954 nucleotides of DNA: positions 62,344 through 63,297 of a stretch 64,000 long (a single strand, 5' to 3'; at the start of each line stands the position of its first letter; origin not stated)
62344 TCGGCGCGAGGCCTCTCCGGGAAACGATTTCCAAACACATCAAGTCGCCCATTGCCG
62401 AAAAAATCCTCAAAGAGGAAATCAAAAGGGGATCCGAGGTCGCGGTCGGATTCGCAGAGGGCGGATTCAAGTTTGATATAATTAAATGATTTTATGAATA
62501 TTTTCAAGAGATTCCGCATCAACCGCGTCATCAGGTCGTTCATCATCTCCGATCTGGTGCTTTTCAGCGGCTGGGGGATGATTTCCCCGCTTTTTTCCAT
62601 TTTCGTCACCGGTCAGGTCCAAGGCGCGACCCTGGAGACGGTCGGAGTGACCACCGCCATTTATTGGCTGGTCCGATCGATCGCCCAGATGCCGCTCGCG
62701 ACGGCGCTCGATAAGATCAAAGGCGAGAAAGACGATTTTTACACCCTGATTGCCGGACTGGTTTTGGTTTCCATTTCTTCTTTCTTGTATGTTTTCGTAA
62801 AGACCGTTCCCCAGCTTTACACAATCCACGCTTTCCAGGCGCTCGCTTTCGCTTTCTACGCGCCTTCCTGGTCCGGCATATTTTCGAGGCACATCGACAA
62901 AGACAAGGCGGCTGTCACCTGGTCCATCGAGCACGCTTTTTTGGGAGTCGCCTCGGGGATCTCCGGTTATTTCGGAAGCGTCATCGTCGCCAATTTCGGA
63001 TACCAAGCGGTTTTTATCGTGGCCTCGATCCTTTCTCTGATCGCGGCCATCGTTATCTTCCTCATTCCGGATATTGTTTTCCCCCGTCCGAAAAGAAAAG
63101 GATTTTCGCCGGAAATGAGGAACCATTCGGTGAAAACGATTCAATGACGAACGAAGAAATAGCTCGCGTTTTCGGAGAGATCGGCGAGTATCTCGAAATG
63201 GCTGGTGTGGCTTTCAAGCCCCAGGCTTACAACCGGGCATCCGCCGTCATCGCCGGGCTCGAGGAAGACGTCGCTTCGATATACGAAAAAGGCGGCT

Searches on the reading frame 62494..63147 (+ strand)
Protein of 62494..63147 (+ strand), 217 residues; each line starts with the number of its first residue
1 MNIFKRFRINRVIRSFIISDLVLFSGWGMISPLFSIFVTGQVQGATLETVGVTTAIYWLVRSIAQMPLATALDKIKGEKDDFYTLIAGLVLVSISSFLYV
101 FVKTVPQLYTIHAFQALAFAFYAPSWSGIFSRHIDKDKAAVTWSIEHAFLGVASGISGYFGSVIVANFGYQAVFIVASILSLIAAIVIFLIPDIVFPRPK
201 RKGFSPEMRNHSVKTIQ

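Call 93: search_protein_families(library=pfam, proteins=[window:62494-63147:+], max_evalue=0.01)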
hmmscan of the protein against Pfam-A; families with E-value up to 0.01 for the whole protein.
window:62494-63147:+ (217 aa): 1 family
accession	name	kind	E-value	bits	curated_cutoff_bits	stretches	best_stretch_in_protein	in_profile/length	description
PF07690.21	MFS_1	-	5.9e-20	71.9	33.4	1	21-202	6-183/347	Major Facilitator Superfamily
